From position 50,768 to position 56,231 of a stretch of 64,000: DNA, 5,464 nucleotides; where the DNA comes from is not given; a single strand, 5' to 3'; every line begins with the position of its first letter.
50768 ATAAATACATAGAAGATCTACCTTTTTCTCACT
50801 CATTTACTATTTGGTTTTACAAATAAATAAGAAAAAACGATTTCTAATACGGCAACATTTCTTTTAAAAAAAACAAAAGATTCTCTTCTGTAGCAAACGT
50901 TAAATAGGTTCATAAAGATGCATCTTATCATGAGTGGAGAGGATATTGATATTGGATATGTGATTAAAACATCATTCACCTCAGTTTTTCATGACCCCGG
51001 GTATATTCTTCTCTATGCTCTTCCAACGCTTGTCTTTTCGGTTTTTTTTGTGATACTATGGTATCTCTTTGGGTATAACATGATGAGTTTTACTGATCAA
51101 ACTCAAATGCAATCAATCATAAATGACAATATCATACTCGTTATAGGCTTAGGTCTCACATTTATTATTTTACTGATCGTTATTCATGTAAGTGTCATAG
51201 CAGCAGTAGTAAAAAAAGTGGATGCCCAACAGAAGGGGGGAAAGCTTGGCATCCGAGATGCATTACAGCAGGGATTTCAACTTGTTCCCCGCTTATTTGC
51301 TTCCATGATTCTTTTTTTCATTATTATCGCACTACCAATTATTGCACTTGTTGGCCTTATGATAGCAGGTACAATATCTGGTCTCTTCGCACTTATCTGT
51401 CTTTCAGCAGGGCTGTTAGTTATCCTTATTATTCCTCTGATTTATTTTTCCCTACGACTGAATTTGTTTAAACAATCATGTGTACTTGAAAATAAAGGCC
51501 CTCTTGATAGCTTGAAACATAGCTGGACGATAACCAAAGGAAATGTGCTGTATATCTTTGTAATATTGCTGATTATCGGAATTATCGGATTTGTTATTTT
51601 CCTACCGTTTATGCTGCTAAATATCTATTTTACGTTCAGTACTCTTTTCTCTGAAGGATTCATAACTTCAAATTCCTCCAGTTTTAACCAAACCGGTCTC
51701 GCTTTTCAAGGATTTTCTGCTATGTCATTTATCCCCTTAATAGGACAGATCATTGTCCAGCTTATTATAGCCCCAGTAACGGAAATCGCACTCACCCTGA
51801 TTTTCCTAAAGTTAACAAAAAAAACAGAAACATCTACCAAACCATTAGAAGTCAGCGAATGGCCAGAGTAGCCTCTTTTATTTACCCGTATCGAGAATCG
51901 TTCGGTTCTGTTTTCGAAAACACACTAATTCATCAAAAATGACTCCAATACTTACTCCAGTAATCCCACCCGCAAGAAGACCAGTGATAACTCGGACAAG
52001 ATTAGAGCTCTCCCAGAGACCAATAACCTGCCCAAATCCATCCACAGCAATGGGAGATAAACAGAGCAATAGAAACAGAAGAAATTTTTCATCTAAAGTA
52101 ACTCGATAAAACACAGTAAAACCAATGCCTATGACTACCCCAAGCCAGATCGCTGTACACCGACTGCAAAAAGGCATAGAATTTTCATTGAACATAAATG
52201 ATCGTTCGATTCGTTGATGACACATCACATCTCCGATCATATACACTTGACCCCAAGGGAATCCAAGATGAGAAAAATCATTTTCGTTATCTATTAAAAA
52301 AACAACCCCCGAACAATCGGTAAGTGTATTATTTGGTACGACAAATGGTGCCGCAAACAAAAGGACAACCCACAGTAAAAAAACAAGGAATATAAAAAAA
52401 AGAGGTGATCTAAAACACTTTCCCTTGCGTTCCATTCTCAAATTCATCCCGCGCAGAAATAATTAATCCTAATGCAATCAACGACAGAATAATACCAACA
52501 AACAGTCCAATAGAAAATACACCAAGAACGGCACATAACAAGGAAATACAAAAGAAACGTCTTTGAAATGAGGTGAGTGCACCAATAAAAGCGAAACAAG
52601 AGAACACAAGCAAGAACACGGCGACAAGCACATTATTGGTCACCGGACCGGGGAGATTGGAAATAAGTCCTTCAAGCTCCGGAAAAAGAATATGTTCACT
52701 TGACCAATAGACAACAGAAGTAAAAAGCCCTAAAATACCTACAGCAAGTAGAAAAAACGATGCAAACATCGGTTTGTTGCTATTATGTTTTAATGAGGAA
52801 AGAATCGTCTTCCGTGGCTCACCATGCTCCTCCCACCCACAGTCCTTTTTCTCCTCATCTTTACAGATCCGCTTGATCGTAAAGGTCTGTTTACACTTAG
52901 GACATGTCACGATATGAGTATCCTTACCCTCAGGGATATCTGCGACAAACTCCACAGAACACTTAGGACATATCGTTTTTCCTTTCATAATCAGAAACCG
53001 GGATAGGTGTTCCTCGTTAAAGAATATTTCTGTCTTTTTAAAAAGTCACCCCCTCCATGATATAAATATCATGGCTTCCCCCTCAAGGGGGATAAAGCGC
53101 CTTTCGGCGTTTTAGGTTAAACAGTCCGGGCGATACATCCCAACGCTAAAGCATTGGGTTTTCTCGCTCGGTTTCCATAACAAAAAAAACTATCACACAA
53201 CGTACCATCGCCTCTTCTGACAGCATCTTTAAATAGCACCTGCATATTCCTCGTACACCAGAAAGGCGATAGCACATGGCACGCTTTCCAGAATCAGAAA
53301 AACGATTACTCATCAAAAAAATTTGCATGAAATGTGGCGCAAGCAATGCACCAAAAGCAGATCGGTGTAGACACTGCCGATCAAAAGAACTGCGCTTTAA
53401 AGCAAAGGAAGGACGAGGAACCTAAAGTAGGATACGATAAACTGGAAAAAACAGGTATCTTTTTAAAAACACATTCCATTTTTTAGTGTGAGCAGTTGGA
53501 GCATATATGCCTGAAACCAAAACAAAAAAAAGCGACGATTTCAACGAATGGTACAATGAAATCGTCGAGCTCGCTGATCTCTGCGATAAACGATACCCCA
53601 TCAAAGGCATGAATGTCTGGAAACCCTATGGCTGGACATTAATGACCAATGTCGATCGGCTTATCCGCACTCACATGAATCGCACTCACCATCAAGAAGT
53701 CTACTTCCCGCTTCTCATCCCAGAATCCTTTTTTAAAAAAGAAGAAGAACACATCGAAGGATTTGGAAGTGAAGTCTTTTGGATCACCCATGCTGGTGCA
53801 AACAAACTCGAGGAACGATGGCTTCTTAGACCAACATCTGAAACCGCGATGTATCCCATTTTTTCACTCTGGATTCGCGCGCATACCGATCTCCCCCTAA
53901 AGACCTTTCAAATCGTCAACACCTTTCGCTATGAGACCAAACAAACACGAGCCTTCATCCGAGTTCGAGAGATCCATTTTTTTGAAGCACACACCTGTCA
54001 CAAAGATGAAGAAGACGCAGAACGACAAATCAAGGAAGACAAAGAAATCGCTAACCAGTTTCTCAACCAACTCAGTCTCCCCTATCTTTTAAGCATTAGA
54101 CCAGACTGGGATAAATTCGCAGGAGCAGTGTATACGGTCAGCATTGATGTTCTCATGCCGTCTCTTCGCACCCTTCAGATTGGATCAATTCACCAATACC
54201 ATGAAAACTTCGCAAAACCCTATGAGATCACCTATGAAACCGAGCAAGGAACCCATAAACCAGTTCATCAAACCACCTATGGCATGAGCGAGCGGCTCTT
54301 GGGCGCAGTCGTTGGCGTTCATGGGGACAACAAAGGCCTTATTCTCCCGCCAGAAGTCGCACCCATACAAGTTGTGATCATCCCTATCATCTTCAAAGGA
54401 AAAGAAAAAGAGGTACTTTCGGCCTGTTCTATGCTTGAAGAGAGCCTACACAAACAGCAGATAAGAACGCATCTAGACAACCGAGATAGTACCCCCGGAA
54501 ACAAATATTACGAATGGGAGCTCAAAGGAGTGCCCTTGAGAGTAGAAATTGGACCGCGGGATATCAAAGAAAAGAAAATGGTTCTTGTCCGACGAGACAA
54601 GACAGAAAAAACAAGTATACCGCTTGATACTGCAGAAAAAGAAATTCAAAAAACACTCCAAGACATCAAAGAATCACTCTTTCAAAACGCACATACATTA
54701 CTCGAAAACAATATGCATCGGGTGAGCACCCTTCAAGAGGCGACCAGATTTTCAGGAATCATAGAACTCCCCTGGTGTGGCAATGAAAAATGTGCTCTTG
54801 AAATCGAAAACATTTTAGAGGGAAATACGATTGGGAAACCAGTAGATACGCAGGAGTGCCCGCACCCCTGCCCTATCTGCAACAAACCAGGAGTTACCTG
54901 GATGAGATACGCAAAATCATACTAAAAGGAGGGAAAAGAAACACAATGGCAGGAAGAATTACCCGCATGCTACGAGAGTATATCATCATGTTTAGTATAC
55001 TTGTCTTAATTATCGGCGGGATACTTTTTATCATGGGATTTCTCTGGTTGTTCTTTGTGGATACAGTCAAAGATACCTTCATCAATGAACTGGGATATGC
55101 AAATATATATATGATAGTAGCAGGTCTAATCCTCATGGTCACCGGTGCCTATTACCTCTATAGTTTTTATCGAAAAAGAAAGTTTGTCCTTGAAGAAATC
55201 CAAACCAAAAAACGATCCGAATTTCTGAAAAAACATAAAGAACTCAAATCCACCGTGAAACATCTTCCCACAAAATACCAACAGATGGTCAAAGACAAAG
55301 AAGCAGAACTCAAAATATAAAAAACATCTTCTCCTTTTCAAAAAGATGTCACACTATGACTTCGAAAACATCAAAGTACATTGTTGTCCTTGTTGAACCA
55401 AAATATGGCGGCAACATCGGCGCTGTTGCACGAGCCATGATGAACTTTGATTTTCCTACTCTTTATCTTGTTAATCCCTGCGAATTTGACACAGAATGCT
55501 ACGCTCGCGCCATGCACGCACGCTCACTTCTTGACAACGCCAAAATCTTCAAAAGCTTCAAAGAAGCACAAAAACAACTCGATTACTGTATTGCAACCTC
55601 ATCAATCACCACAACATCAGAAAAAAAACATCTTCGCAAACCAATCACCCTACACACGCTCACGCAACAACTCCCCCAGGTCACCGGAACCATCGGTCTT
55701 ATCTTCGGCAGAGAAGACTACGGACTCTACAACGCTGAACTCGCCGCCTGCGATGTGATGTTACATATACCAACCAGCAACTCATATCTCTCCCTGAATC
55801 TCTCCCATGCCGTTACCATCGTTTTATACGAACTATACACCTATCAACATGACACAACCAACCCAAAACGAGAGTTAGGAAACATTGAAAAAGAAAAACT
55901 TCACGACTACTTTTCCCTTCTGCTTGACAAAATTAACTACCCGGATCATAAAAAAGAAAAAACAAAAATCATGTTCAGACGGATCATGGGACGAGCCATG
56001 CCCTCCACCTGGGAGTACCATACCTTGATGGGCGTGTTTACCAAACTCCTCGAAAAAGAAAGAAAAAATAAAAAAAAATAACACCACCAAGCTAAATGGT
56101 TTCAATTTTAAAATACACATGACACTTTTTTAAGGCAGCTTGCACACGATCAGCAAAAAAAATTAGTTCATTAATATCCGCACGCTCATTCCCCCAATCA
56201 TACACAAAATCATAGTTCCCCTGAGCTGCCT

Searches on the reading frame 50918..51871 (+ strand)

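Call 9: search_protein_families(library=pfam, proteins=[window:50918-51871:+], max_evalue=0.001)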
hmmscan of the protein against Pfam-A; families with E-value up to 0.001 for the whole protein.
window:50918-51871:+ (317 aa): 2 families
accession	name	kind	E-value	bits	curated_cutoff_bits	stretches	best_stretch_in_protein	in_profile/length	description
PF25231.1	DUF7847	-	4.4e-06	26.6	28.7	1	123-234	89-203/252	Domain of unknown function (DUF7847)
PF10110.14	GPDPase_memb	-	0.00012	21.3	29.6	0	45-297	28-283/321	Membrane domain of glycerophosphoryl diester phosphodiesterase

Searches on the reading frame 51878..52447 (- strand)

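Call 72: search_protein_families(library=pfam, proteins=[window:51878-52447:-], max_evalue=0.00001)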
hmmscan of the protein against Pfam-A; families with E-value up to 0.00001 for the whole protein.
window:51878-52447:- (189 aa): 1 family
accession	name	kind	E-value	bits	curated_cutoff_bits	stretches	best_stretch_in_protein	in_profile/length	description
PF09858.14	DUF2085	-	1.6e-25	89.8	25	1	76-162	1-86/90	Predicted membrane protein (DUF2085)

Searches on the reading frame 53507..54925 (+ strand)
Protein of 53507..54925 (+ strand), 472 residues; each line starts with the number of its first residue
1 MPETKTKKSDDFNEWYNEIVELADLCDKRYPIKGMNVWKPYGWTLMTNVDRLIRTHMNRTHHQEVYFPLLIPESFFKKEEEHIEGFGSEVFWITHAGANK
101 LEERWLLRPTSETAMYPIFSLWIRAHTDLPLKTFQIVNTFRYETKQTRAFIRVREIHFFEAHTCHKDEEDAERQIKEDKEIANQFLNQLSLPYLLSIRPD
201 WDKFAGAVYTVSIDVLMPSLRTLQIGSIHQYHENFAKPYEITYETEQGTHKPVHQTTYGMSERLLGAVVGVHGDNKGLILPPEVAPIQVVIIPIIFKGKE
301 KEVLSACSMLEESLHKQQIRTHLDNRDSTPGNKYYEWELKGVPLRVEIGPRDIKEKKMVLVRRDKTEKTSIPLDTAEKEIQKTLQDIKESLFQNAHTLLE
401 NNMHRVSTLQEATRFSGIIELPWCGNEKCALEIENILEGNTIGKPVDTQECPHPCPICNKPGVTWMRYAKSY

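Call 72: search_protein_families(library=pfam, proteins=[window:53507-54925:+], max_evalue=0.00001)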
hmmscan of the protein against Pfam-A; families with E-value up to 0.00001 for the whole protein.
window:53507-54925:+ (472 aa): 3 families
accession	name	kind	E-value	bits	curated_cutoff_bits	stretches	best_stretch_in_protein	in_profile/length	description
PF00587.30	tRNA-synt_2b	-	1.4e-27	97.3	29.3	1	100-270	6-177/179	tRNA synthetase class II core domain (G, H, P, S and T)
PF03129.25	HGTP_anticodon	-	2e-22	79.6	21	1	288-382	1-93/94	Anticodon binding domain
PF09180.16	ProRS-C_1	-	2.9e-10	40.6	31.5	1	416-472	11-71/71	Prolyl-tRNA synthetase, C-terminal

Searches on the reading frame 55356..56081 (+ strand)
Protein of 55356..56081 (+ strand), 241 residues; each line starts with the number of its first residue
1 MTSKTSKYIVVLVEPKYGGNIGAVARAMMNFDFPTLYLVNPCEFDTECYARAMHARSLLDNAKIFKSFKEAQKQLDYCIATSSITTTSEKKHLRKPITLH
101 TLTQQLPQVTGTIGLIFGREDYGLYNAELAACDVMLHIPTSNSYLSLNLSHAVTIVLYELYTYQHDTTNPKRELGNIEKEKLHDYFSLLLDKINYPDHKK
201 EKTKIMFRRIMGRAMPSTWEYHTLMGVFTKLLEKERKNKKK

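Call 72: search_protein_families(library=pfam, proteins=[window:55356-56081:+], max_evalue=0.00001)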
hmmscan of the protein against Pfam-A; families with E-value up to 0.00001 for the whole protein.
window:55356-56081:+ (241 aa): 1 family
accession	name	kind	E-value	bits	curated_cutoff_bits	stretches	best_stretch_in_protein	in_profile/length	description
PF00588.24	SpoU_methylase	-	6.8e-28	98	29.7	1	8-158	2-142/142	SpoU rRNA Methylase family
